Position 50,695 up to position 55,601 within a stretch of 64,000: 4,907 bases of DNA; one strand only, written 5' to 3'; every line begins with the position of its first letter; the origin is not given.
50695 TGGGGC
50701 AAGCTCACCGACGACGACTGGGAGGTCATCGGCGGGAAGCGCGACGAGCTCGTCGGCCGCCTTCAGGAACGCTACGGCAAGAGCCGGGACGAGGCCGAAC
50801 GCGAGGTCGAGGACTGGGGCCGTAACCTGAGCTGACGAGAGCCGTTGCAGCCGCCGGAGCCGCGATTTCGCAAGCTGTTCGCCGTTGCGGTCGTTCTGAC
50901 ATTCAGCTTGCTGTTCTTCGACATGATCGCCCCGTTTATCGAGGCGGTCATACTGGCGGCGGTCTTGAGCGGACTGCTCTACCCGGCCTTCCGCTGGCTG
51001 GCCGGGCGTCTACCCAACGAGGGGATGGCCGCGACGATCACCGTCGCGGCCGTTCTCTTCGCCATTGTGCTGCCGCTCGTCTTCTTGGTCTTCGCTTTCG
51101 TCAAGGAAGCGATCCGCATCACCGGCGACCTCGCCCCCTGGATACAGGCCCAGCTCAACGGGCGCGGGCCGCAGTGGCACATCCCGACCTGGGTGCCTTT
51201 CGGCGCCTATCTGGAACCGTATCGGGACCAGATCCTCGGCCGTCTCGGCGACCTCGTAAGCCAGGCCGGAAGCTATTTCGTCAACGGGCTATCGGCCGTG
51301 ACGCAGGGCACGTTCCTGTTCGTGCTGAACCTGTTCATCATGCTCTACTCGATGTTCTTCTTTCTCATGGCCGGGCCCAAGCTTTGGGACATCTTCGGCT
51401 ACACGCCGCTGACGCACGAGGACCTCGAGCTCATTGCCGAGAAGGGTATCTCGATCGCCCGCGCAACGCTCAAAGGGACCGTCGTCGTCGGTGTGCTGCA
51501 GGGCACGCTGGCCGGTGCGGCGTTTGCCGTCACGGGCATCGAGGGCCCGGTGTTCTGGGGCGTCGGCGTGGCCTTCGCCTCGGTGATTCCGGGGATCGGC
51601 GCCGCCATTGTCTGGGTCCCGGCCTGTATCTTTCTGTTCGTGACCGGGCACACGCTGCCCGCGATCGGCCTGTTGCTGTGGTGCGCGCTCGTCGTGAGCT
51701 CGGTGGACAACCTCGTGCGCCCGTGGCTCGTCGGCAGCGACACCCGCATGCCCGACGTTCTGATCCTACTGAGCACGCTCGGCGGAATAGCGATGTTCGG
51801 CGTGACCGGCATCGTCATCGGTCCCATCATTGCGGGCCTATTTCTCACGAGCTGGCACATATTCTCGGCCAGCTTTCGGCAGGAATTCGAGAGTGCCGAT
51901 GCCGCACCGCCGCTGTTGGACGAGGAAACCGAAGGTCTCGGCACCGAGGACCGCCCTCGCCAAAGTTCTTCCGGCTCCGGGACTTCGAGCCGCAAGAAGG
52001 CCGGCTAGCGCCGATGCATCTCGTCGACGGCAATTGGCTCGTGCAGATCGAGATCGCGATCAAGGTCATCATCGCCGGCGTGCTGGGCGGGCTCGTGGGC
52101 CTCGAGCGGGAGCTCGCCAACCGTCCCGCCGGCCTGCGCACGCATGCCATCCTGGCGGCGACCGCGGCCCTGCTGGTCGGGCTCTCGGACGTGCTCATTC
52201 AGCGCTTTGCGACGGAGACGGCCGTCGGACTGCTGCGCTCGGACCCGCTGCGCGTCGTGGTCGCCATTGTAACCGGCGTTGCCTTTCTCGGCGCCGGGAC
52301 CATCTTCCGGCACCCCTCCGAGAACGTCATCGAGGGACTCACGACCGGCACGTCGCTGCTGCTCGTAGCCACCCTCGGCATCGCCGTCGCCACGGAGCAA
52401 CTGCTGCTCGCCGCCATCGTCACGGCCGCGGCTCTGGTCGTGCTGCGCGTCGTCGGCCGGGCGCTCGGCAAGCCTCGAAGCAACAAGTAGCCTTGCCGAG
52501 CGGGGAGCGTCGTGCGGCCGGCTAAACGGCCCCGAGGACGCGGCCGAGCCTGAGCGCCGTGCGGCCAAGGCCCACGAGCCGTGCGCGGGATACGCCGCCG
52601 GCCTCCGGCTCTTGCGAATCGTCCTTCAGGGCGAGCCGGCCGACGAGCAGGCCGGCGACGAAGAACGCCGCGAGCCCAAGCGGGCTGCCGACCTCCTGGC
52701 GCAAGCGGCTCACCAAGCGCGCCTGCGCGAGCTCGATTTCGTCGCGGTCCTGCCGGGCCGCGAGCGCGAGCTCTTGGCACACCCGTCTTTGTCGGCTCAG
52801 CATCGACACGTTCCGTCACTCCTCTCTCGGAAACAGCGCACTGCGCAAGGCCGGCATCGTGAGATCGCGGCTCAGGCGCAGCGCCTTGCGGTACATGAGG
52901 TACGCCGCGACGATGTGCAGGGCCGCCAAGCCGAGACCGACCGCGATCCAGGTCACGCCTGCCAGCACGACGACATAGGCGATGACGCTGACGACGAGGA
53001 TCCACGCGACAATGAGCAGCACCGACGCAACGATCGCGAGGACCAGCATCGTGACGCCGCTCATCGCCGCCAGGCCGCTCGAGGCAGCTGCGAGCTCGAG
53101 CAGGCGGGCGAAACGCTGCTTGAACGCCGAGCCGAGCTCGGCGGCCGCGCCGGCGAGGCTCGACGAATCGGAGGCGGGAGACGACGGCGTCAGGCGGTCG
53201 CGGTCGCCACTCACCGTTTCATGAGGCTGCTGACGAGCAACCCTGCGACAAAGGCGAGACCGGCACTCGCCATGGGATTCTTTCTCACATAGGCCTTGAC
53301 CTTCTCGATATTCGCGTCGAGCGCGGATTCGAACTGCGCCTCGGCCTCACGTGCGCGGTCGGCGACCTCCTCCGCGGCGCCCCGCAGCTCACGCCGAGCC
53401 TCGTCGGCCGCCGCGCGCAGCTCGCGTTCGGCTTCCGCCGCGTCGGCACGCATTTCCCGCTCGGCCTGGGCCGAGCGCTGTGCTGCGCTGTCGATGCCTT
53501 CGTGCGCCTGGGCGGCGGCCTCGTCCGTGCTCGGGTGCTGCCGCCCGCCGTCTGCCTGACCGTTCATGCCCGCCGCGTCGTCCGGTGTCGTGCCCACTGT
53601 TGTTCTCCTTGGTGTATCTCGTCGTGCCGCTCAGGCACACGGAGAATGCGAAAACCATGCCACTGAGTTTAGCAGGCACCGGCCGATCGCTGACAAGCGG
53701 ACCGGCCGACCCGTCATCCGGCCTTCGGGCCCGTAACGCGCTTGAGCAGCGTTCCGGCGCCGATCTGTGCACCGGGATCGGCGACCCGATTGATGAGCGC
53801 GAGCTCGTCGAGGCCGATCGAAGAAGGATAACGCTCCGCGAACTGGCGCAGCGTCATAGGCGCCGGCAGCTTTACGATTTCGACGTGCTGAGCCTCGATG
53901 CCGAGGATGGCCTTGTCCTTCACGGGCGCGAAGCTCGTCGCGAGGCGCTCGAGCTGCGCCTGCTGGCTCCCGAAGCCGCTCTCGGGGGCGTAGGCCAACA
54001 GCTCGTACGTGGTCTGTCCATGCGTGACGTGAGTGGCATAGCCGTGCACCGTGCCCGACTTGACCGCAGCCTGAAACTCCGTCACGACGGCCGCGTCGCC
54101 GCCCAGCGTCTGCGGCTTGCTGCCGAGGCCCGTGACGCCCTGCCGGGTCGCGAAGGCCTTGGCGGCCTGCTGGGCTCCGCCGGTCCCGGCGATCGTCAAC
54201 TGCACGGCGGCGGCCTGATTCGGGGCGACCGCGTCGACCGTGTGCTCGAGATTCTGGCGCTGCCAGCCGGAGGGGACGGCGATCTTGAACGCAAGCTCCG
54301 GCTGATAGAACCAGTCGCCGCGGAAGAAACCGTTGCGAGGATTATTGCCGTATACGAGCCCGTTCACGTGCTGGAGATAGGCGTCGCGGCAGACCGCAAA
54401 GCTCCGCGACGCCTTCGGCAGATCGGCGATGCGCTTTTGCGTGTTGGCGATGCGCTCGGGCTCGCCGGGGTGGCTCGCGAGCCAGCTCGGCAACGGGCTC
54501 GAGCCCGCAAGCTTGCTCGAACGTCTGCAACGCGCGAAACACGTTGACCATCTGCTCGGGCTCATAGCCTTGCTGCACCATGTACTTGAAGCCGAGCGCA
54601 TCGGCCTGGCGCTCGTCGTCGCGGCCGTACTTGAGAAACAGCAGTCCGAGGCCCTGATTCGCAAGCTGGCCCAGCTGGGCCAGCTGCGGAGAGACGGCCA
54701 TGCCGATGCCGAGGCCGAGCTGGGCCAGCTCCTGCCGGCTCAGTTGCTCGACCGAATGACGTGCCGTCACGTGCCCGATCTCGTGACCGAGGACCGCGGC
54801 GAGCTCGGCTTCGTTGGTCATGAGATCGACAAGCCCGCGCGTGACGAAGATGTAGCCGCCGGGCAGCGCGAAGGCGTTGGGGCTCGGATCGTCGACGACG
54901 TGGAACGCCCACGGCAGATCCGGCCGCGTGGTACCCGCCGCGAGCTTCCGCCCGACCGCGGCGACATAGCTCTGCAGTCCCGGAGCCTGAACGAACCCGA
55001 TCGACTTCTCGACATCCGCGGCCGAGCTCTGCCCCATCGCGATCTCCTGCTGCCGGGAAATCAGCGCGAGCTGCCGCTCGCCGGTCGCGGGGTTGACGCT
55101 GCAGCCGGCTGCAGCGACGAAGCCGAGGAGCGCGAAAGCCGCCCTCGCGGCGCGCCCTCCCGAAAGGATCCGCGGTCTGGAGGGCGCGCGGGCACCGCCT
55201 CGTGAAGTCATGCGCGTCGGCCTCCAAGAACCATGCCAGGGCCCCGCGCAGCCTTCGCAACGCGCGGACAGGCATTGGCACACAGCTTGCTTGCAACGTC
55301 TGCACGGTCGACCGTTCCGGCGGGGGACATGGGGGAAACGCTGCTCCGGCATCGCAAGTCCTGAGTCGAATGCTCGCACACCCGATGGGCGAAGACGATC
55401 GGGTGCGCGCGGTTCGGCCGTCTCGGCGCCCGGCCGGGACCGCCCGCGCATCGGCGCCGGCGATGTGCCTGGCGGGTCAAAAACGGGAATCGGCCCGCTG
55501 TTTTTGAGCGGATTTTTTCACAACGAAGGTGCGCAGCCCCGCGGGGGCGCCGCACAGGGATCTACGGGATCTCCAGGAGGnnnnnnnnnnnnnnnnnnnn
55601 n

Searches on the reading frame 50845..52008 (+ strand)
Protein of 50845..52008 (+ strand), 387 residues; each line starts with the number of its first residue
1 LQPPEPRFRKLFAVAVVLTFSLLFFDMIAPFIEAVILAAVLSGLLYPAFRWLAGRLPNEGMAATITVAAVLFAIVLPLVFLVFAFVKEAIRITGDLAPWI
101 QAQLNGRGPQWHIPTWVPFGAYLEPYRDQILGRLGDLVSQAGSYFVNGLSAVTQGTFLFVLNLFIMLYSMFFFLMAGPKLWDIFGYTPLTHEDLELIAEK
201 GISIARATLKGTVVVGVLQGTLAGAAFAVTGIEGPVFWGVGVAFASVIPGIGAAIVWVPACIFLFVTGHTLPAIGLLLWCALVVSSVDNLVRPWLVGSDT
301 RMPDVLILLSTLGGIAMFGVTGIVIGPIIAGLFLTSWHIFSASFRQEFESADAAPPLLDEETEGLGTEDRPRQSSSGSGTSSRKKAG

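Call 13: search_protein_families(library=pfam, proteins=[window:50845-52008:+], max_evalue=0.01)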
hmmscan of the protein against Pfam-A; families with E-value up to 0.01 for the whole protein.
window:50845-52008:+ (387 aa): 1 family
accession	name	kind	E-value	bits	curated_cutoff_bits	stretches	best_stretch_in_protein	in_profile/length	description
PF01594.21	AI-2E_transport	-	6e-40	137.8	34.3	1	13-334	3-320/327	AI-2E family transporter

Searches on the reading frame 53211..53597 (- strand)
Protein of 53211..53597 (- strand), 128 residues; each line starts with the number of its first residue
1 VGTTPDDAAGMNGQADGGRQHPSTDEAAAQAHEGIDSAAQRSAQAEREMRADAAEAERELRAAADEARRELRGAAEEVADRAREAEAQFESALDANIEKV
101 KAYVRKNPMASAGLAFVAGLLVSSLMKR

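Call 16: search_protein_families(library=pfam, proteins=[window:53211-53597:-], max_evalue=0.01)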
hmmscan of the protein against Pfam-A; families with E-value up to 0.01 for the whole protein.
window:53211-53597:- (128 aa): 1 family
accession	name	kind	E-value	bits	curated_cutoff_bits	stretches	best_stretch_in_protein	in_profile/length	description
PF01442.23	Apolipoprotein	-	0.0053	16.9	90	1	38-101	53-116/190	Apolipoprotein A1/A4/E domain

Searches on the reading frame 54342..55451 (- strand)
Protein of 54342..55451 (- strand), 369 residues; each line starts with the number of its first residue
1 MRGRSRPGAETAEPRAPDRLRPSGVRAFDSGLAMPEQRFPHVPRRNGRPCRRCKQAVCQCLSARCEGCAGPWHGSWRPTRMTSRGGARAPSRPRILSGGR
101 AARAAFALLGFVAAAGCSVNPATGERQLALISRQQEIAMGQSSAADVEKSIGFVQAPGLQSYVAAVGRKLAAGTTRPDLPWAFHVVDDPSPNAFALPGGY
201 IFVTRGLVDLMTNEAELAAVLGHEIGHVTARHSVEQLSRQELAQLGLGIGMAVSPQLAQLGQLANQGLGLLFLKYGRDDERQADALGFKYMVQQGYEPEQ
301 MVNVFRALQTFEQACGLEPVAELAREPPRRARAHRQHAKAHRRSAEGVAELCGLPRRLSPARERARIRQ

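Call 13: search_protein_families(library=pfam, proteins=[window:54342-55451:-], max_evalue=0.01)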
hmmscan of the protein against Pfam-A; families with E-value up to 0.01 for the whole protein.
window:54342-55451:- (369 aa): 1 family
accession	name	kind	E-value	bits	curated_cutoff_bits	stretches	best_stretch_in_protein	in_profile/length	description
PF01435.24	Peptidase_M48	-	9.4e-35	120.6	20.3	1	160-320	4-166/186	Peptidase family M48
